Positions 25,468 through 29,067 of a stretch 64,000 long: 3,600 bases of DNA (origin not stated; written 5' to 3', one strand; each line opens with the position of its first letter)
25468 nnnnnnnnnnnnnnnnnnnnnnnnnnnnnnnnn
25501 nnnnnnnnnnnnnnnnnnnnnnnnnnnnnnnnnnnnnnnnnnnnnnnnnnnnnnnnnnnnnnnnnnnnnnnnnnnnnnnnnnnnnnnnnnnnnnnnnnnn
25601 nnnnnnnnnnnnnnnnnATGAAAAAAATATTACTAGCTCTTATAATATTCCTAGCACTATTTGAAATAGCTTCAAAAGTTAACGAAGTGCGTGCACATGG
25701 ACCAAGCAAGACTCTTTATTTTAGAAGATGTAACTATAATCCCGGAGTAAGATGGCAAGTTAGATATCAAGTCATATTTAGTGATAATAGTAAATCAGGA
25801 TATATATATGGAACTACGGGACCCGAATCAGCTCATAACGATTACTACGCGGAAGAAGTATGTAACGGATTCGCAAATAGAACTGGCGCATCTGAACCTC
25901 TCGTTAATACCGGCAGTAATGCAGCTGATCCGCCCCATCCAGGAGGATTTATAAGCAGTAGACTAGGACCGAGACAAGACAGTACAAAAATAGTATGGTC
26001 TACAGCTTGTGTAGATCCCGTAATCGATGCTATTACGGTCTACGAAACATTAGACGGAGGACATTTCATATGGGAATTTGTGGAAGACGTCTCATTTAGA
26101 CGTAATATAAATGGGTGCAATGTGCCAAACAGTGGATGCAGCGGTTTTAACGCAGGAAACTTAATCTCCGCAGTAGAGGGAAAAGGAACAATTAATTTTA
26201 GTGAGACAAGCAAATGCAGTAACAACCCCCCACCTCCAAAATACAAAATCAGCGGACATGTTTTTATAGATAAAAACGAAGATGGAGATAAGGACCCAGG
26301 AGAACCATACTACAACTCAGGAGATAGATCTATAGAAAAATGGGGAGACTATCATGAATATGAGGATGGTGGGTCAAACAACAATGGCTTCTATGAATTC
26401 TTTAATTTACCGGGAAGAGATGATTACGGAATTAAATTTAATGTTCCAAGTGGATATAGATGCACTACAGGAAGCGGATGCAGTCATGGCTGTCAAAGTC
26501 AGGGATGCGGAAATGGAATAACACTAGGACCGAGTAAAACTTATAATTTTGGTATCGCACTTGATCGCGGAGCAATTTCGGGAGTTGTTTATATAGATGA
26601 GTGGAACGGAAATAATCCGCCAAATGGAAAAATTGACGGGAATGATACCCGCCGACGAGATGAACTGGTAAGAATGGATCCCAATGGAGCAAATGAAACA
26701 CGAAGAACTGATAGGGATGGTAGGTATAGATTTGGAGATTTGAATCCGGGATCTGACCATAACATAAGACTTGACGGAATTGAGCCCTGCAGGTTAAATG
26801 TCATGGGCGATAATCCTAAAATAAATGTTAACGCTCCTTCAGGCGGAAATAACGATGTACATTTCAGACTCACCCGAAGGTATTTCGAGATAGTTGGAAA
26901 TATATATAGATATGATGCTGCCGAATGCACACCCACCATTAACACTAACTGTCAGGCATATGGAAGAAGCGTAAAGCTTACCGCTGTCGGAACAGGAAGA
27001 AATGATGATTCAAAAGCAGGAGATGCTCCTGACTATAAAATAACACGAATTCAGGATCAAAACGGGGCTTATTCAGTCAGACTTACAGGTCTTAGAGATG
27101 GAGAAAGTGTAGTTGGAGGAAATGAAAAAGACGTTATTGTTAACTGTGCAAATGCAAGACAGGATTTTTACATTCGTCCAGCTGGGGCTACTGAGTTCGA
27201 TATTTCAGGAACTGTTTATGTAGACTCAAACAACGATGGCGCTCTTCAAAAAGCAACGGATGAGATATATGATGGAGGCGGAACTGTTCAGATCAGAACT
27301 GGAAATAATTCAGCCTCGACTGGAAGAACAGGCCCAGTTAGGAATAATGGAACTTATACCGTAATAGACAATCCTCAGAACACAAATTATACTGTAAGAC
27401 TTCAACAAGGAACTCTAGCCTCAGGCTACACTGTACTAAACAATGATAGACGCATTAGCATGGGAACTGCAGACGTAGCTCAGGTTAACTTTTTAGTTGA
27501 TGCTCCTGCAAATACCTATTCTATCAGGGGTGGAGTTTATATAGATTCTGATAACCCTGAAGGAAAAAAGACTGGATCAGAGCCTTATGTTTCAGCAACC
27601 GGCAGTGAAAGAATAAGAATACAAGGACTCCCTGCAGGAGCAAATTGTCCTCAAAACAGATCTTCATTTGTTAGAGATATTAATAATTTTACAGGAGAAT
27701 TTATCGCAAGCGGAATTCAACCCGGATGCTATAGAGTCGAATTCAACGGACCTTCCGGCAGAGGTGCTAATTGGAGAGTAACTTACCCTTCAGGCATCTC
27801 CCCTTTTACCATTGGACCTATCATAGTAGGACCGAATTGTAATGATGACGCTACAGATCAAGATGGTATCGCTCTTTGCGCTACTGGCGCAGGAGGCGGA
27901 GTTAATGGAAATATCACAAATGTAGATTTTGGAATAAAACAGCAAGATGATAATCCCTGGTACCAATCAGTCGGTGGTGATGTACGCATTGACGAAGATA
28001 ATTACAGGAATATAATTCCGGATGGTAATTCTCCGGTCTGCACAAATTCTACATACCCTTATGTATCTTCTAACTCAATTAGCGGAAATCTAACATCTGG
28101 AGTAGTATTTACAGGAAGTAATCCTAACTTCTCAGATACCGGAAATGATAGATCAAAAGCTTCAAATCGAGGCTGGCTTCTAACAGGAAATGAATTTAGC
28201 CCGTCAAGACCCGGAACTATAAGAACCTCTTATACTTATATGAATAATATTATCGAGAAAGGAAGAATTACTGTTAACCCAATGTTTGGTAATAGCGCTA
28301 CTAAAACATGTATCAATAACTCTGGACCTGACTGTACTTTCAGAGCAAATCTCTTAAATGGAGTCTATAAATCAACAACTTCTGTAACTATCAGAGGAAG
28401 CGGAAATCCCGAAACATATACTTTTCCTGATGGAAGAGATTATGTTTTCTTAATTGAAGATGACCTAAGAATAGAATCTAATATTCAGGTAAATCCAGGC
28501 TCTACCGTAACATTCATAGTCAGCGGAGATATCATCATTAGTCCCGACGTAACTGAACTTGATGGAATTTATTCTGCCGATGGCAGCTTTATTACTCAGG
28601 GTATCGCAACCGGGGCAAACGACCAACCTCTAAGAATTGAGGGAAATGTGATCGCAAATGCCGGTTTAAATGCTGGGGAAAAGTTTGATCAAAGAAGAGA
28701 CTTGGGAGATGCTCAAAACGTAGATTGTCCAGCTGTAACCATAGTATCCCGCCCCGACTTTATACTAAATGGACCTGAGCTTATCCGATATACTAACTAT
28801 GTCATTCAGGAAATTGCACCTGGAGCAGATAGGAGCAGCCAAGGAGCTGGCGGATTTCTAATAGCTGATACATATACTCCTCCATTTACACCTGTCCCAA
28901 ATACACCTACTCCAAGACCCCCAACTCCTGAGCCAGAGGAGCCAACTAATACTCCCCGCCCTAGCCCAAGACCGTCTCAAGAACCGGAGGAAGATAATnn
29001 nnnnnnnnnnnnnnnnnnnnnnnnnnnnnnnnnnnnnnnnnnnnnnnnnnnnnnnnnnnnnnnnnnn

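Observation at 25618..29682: Giant protein combines Ca-binding SdrD-B/CnaB-type repeats with a C-terminal C39-like cysteine peptidase domain after a proline-rich spacer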

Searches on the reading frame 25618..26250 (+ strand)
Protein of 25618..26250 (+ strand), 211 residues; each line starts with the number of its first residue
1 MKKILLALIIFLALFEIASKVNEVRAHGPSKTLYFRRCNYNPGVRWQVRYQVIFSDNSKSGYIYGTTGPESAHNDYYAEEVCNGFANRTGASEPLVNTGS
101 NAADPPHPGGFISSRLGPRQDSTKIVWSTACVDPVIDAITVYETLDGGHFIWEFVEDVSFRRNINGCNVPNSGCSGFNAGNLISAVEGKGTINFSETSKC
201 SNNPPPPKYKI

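Call 24: search_protein_families(library=pfam, proteins=[window:25618-26250:+], max_evalue=10)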
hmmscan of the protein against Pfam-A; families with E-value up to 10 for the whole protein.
window:25618-26250:+ (211 aa): 1 family
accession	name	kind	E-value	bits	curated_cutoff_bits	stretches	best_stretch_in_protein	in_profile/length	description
PF10008.16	DUF2251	-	0.061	14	25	1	48-66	8-26/94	Uncharacterized protein conserved in bacteria (DUF2251)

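Call 43: search_protein_families(library=pfam, proteins=[window:25696-26238:+], max_evalue=10)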
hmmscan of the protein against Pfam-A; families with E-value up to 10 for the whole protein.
window:25696-26238:+ (181 aa): 1 family
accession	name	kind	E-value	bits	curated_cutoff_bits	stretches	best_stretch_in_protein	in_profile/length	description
PF10008.16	DUF2251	-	0.042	14.6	25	1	22-40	8-26/94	Uncharacterized protein conserved in bacteria (DUF2251)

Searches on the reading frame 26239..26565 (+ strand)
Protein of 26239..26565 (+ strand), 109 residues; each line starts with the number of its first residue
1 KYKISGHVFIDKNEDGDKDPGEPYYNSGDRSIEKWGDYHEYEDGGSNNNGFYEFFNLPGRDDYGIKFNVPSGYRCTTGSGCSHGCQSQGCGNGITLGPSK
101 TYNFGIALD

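Call 43: search_protein_families(library=pfam, proteins=[window:26239-26565:+], max_evalue=10)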
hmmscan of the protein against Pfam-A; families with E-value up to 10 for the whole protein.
window:26239-26565:+ (109 aa): 2 families
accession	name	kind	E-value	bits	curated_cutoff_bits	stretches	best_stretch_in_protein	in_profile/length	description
PF17210.9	SdrD_B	-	1.1e-05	26.1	29.7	1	4-78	3-75/112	SdrD B-like domain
PF15893.10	DUF4739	-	0.15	12.1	27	1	18-76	76-136/235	Domain of unknown function (DUF4739)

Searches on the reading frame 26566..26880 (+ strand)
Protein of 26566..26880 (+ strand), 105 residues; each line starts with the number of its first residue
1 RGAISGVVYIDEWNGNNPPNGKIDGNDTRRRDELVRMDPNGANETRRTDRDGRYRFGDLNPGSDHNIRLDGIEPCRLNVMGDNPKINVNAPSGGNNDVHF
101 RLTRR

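Call 43: search_protein_families(library=pfam, proteins=[window:26566-26880:+], max_evalue=10)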
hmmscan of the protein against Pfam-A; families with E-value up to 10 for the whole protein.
window:26566-26880:+ (105 aa): 2 families
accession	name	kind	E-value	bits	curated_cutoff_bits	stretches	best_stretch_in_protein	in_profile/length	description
PF13620.12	CarboxypepD_reg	-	0.0014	19.3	32.3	1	39-63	25-49/82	Carboxypeptidase regulatory-like domain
PF17210.9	SdrD_B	-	0.015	15.9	29.7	1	21-63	15-59/112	SdrD B-like domain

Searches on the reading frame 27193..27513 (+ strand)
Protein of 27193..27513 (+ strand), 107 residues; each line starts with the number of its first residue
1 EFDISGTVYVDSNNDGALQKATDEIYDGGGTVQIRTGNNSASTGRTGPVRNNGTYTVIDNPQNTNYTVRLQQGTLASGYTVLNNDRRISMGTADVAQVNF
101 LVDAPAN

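Call 43: search_protein_families(library=pfam, proteins=[window:27193-27513:+], max_evalue=10)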
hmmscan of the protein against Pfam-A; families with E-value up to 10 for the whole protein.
window:27193-27513:+ (107 aa): 2 families
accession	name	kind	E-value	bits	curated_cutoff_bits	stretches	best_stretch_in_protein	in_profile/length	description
PF05171.18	HemS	-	0.038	14.4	24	1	18-86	23-90/128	Haemin-degrading HemS.ChuX domain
PF20009.4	GEVED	-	0.054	14.7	24.4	1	7-73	3-52/78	GEVED domain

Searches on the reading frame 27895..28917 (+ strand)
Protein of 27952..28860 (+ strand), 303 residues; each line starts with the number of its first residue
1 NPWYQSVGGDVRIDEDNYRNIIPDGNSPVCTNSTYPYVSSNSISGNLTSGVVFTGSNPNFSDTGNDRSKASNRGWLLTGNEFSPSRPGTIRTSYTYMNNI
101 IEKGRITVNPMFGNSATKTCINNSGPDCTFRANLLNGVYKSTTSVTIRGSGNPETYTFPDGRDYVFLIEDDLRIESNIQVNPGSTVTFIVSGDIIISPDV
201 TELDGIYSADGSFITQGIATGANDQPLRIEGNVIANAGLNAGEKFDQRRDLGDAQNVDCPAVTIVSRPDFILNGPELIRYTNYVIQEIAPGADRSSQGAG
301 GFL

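Call 24: search_protein_families(library=pfam, proteins=[window:27952-28860:+], max_evalue=10)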
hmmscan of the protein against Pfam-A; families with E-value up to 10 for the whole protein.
window:27952-28860:+ (303 aa): 0 families

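Call 32: find_homologous_proteins(query=window:27952-28845:+, max_evalue=0.001)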
Query window:27952-28845:+ (298 aa): 3 proteins with E <= 0.001 among 696 candidates.
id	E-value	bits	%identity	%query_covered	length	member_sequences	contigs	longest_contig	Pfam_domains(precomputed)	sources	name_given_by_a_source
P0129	5.2e-34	136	33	97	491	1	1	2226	-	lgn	-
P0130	5.5e-30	123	35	97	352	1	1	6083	PF23981.2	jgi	jgi:hypothetical protein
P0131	5.9e-26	110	34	97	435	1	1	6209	-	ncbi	-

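Call 33: search_protein_families(library=pfam, proteins=[P0129, P0130, P0131], max_evalue=1)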
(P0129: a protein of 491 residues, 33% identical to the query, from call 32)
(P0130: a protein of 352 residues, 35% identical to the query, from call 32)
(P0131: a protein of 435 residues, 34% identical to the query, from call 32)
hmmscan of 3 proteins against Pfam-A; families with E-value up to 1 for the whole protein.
P0129 (491 aa): 2 families
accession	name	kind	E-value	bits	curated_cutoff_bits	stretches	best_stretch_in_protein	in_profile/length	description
PF12245.14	Big_3_2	-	0.014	16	23.3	1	133-158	96-121/122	Bacterial Ig-like domain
PF24893.1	DUF7743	-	0.042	14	27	0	128-161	68-101/120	Domain of unknown function (DUF7743)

P0130 (352 aa): 1 family
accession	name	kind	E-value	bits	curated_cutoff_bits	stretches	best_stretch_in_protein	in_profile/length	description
PF23981.1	DUF7305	-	6.6e-06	26.6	27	1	189-252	45-110/185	Domain of unknown function (DUF7305)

P0131 (435 aa): 3 families
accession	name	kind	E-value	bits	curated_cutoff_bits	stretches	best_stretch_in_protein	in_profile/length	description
PF17210.9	SdrD_B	-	0.0001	22.9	29.7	1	44-104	5-69/112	SdrD B-like domain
PF17802.7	SpaA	-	0.089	13.4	23.1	1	76-104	36-64/91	Prealbumin-like fold domain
PF13620.12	CarboxypepD_reg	-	0.58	11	32.3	1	73-101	30-57/82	Carboxypeptidase regulatory-like domain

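Call 54: predict_structure(alignment_id=A3)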
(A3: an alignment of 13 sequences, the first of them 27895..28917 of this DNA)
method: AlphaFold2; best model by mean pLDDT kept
length: 341 residues; sequences in the alignment: 13
mean_pLDDT: 52.4   pTM: 0.60
mean pLDDT of the five models: 52.4, 50.9, 50.9, 50.6, 46.2
residues with pLDDT >= 90: 12; 70-90: 89; 50-70: 63; < 50: 177
segments of 3 or more residues with pLDDT < 50: 1-108, 134-138, 140-145, 285-341
pLDDT, mean of each block of 10 residues (from residue 1): 34 31 32 33 39 32 27 28 27 28 40 74 71 51 53 75 80 76 82 85 75 90 79 78 72 66 68 58 45 34 29 29 28 37 35
secondary structure, 60 per line:
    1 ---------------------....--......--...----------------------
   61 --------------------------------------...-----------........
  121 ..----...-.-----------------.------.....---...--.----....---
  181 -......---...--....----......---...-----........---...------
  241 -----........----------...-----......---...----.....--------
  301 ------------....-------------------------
elements in order: E22-25 E28-33 E36-38 H113-122 E127-129 E156-160 E164-166 E174-177 E182-187 E191-193 E196-199 E204-209 E213-215 E221-228 E232-234 E246-253 E264-266 H272-277 E281-283 H288-292 H313-316

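Call 57: fold_search(model_id=the predicted structure, library=pdb)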
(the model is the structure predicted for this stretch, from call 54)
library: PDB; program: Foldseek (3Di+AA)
matches with E <= 10: 44; with E <= 0.001: 0
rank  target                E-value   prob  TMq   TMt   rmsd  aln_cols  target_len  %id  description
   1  4nu2                  5.8e-02  0.98  0.22  0.33   5.1       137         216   12  Crystal structure of an ice-binding protein (FfIBP) from the Antarctic bacterium, Flavobacterium frigoris PS1 (released 2014-04-16)
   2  7ehk                  6.9e-02  0.98  0.22  0.34   5.0       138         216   12  Crystal structure of C107S mutant of FfIBP (released 2022-03-02)
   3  8x0z                  1.2e-01  0.96  0.22  0.34   5.0       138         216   12  Crystal structure of A101C/A120C mutant of FfIBP (released 2024-11-13)
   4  7dc5_A                1.6e-01  0.94  0.22  0.32   5.4       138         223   17  Crystal structure of fungal antifreeze protein with intermediate activity (released 2021-10-27)
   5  6eio                  1.9e-01  0.87  0.21  0.31   5.0       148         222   15  Crystal structure of an ice binding protein from an Antarctic Biological Consortium (released 2018-03-28)
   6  6qvi_A                2.1e-01  0.41  0.18  0.12  10.6       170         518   14  Crystal structure of competence-associated pilin ComZ from Thermus thermophilus (released 2019-05-29)
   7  9lhn_B                3.1e-01  0.90  0.23  0.34   5.2       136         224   15  Crystal structure of Ice binding protein from Candidatus Cryosericum odellii SMC5 (released 2025-09-03)
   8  8x1o                  3.7e-01  0.89  0.23  0.35   5.0       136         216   13  Crystal structure of M249C/N270C mutant of FfIBP (released 2024-11-13)
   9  5b5h                  3.7e-01  0.84  0.22  0.33   5.5       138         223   14  Hydrophobic ice-binding site confer hyperactivity on antifreeze protein from a snow mold fungus (released 2016-09-28)
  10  3wp9                  3.7e-01  0.77  0.22  0.32   4.8       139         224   14  Crystal structure of antifreeze protein from an Antarctic sea ice bacterium Colwellia sp. (released 2014-07-02)
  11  8x1p                  4.1e-01  0.54  0.19  0.29   6.5       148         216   11  Crystal structure of G160C/S176C mutant of FfIBP (released 2024-11-13)
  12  9li0_A                4.4e-01  0.54  0.20  0.29   5.7       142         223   20  Crystal structure of engineered ice-binding protein (M74I and A97V) from Candidatus Cryosericum odellii strain SMC5_16 (released 2025-09-03)
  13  9lhn_A                4.9e-01  0.80  0.23  0.33   5.2       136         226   16  Crystal structure of Ice binding protein from Candidatus Cryosericum odellii SMC5 (released 2025-09-03)
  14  8x1l                  4.9e-01  0.77  0.22  0.34   5.0       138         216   12  Crystal structure of S96C/L132C mutant of FfIBP (released 2024-11-13)
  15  6qvi_B                5.2e-01  0.38  0.20  0.14   9.3       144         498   14  Crystal structure of competence-associated pilin ComZ from Thermus thermophilus (released 2019-05-29)
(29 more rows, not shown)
